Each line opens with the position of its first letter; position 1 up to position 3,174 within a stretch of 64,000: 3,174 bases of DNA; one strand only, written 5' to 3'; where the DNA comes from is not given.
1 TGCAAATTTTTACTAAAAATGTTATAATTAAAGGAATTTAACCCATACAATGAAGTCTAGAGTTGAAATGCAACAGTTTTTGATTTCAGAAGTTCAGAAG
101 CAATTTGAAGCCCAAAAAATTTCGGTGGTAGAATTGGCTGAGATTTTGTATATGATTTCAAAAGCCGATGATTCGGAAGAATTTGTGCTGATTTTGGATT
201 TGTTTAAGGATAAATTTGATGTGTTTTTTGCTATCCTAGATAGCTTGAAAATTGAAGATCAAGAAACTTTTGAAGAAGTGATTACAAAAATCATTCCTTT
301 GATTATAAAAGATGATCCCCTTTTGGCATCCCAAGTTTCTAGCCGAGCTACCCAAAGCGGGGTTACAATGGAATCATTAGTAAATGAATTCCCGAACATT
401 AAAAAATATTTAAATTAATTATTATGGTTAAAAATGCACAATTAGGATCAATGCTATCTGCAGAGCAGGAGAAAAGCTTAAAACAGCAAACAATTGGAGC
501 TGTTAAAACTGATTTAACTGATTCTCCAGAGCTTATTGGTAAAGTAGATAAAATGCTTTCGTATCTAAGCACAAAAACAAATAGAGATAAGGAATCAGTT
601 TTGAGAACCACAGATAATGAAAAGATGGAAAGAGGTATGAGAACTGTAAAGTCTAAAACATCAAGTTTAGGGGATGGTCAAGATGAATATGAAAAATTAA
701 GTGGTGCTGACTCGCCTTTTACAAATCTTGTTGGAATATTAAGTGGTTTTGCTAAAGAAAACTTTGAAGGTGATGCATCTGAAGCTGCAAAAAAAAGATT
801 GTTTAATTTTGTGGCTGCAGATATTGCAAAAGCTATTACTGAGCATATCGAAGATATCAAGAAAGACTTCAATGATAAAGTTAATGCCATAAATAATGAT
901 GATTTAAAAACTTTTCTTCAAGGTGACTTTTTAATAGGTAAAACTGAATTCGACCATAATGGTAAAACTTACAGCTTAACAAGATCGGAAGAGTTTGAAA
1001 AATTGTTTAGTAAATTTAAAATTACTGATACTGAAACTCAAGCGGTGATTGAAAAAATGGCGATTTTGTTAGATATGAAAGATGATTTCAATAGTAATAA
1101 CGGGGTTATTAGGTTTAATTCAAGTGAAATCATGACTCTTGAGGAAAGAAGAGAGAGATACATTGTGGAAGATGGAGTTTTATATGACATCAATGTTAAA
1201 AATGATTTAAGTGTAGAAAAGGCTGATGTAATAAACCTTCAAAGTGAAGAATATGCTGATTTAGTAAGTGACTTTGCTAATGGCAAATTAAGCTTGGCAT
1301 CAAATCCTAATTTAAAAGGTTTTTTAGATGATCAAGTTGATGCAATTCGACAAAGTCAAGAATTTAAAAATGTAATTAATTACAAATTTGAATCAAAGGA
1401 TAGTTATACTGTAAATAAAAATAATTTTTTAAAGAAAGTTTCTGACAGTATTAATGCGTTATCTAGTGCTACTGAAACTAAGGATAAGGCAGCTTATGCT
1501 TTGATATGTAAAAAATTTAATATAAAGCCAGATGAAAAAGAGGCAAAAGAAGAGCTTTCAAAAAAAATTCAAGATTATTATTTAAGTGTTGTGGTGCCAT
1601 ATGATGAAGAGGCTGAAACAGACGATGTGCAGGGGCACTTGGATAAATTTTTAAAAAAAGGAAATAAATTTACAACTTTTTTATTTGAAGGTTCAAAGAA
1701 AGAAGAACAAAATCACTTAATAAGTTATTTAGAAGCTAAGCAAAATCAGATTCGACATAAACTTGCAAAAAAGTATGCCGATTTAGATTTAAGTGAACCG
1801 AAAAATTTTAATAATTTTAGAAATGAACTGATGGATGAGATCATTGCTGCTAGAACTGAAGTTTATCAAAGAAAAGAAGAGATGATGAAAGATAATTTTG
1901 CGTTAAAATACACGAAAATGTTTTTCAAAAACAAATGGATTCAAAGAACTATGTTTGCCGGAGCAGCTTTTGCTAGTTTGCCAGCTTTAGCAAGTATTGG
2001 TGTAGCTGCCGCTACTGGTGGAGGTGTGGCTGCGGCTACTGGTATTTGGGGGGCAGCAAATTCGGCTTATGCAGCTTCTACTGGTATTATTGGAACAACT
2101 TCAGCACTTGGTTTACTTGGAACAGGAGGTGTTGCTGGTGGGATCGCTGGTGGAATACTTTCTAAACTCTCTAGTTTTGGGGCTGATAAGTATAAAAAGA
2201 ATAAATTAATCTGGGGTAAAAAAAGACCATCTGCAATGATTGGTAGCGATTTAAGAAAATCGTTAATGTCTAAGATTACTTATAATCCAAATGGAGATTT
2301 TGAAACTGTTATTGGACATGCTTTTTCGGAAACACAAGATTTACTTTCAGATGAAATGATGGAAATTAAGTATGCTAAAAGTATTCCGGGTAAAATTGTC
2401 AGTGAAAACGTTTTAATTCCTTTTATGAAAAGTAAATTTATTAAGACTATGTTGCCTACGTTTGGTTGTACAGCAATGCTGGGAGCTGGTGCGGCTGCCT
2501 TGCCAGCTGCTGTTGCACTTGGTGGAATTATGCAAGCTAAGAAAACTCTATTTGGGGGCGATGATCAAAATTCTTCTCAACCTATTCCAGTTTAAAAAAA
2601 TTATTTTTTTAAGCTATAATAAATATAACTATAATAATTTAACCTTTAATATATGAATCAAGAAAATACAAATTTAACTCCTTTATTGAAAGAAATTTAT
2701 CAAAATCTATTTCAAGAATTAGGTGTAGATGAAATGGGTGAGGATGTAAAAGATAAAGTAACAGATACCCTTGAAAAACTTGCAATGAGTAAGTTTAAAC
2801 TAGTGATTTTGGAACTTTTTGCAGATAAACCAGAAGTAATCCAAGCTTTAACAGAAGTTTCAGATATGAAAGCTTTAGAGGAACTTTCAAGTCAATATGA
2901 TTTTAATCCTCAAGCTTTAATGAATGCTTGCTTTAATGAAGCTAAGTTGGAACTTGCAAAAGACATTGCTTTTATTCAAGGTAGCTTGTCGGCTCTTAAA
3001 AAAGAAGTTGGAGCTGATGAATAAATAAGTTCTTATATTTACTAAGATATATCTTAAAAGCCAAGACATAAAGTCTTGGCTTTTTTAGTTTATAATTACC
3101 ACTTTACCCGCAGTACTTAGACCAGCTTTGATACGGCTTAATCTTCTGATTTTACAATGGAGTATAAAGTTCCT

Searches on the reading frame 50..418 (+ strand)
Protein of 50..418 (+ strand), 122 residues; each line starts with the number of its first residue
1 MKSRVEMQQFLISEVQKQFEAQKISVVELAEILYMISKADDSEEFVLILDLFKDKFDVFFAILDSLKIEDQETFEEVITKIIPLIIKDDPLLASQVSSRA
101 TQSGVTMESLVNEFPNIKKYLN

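Call 8: search_protein_families(library=pfam, proteins=[window:50-418:+], max_evalue=0.001)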
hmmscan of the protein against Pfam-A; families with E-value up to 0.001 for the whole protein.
window:50-418:+ (122 aa): 0 families

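Call 61: search_protein_families(library=ncbifam, proteins=[window:50-418:+], max_evalue=0.05)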
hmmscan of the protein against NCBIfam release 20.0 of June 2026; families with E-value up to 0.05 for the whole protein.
window:50-418:+ (122 aa): 0 families

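Call 87: search_protein_families(library=padloc, proteins=[window:50-418:+], max_evalue=0.01)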
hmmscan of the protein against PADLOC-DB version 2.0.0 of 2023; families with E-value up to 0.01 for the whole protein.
window:50-418:+ (122 aa): 0 families

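Call 88: search_protein_families(library=phrogs, proteins=[window:50-418:+], max_evalue=0.01)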
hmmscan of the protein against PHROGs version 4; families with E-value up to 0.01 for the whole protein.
window:50-418:+ (122 aa): 0 families

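Call 102: search_protein_families(library=pfam, proteins=[window:50-418:+], max_evalue=5)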
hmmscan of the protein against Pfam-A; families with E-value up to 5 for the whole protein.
window:50-418:+ (122 aa): 1 family
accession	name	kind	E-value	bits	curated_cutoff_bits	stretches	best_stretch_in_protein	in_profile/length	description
PF20292.4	MC7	-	0.1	13.1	27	1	10-51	14-53/69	ABC-three component (ABC-3C) system Middle Component 7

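Call 103: find_encoding_contigs(protein=window:50-418:+, flank=10000, max_places=10)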
Protein window:50-418:+ (122 aa): 14 contigs read that carry it; 10 places shown.
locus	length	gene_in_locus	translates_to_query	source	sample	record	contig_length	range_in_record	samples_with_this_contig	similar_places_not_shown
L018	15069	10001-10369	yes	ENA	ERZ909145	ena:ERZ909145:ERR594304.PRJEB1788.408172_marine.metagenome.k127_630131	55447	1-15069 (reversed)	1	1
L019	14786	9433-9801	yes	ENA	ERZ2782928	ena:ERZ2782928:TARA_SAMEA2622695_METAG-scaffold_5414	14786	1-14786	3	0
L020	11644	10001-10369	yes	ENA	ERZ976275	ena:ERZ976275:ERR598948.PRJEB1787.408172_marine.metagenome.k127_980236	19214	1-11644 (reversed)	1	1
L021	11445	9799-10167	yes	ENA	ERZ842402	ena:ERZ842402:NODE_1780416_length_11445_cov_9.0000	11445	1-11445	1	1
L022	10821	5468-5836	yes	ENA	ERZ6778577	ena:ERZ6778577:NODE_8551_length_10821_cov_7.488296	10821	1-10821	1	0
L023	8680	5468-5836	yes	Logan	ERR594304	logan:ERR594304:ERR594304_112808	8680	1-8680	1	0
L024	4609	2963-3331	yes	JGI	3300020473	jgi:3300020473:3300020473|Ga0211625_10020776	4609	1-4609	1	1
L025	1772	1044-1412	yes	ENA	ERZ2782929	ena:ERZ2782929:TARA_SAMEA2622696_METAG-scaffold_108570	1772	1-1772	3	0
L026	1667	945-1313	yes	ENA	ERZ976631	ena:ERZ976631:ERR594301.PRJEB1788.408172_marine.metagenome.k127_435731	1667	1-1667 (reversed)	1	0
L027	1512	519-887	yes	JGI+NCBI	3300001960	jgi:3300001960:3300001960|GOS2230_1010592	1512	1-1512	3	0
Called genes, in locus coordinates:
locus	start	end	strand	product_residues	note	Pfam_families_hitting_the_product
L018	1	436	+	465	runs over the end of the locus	PF00929:RNase_T, PF01541:GIY-YIG, PF27096:UvrC_M, PF27115:Cho_C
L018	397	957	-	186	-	PF12832:MFS_1_like (weak), PF07690:MFS_1, PF05977:MFS_3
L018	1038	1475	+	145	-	PF00578:AhpC-TSA, PF08534:Redoxin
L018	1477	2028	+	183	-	PF01812:5-FTHF_cyc-lig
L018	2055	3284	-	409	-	-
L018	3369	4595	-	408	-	-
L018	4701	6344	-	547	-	-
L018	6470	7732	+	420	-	PF10459:Peptidase_S46 (faint), PF00089:Trypsin, PF13365:Trypsin_2, PF13180:PDZ_2, PF17820:PDZ_6 (weak)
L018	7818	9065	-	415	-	PF00464:SHMT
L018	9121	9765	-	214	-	-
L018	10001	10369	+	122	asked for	-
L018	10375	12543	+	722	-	-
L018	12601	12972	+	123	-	-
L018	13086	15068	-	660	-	?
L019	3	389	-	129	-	?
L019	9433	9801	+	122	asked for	-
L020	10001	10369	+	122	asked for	-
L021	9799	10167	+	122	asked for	-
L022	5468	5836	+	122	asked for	-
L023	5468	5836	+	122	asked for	-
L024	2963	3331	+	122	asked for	-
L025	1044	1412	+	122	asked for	-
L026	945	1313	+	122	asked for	-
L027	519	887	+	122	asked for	-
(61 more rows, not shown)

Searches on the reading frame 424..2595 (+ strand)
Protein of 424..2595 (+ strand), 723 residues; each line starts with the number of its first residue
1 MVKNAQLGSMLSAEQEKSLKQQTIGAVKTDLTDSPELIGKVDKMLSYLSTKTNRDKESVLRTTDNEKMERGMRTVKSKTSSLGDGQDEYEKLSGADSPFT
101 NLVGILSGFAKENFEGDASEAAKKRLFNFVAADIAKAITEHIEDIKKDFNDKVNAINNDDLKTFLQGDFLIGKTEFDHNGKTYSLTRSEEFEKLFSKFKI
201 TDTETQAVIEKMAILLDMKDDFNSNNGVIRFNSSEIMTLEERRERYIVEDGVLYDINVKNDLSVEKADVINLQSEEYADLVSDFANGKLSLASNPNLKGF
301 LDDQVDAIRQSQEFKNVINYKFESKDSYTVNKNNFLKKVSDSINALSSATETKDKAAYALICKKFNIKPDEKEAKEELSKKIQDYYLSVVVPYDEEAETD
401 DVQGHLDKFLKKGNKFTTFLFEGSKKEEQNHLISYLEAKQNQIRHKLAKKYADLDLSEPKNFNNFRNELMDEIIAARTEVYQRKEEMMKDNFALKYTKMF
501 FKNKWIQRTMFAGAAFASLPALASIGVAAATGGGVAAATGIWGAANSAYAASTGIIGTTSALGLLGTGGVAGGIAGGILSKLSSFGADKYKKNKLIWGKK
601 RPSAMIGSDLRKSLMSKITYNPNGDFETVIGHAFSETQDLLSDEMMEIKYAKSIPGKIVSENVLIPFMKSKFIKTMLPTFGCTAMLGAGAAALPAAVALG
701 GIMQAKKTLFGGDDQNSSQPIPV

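Call 8: search_protein_families(library=pfam, proteins=[window:424-2595:+], max_evalue=0.001)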
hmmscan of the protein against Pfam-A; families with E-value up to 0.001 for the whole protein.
window:424-2595:+ (723 aa): 0 families

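Call 61: search_protein_families(library=ncbifam, proteins=[window:424-2595:+], max_evalue=0.05)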
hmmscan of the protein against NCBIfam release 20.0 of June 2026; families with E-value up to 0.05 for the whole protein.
window:424-2595:+ (723 aa): 0 families

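Call 87: search_protein_families(library=padloc, proteins=[window:424-2595:+], max_evalue=0.01)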
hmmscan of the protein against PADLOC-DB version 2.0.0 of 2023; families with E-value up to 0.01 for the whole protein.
window:424-2595:+ (723 aa): 0 families

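Call 88: search_protein_families(library=phrogs, proteins=[window:424-2595:+], max_evalue=0.01)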
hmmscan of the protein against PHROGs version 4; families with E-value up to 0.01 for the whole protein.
window:424-2595:+ (723 aa): 0 families

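Call 102: search_protein_families(library=pfam, proteins=[window:424-2595:+], max_evalue=5)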
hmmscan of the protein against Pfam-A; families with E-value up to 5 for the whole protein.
window:424-2595:+ (723 aa): 1 family
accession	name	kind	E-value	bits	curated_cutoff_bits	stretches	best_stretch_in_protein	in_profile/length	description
PF11333.13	DUF3135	-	0.051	14.3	22.7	1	454-484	11-41/81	Protein of unknown function (DUF3135)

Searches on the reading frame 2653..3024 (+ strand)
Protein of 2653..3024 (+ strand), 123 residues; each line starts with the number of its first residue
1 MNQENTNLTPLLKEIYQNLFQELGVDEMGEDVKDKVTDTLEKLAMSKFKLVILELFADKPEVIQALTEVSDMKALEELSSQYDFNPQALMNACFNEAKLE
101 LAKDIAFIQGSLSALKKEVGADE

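Call 8: search_protein_families(library=pfam, proteins=[window:2653-3024:+], max_evalue=0.001)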
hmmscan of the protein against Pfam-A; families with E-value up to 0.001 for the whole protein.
window:2653-3024:+ (123 aa): 0 families

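Call 61: search_protein_families(library=ncbifam, proteins=[window:2653-3024:+], max_evalue=0.05)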
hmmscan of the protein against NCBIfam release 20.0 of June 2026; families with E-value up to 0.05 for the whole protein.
window:2653-3024:+ (123 aa): 2 families
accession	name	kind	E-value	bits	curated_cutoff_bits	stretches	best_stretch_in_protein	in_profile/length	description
NF007901.0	PRK10610.1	equivalog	0.012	15.8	189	1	12-57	17-60/129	chemotaxis response regulator CheY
NF052596.1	RR_EAL_PvrR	equivalog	0.031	12.9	580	1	10-92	13-93/398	response regulator cyclic di-GMP phosphodiesterase PvrR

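Call 87: search_protein_families(library=padloc, proteins=[window:2653-3024:+], max_evalue=0.01)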
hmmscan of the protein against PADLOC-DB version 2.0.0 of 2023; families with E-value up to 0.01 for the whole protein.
window:2653-3024:+ (123 aa): 0 families

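Call 88: search_protein_families(library=phrogs, proteins=[window:2653-3024:+], max_evalue=0.01)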
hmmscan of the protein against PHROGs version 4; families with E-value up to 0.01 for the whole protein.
window:2653-3024:+ (123 aa): 0 families

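Call 102: search_protein_families(library=pfam, proteins=[window:2653-3024:+], max_evalue=5)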
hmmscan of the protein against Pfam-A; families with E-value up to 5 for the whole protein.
window:2653-3024:+ (123 aa): 2 families
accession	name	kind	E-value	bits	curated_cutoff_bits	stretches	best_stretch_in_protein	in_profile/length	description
PF09440.15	eIF3_N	-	0.0011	19.7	26.8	1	4-96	42-129/133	eIF3 subunit 6 N terminal domain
PF14005.11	YpjP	-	0.078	13.4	27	1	21-74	15-68/134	YpjP-like protein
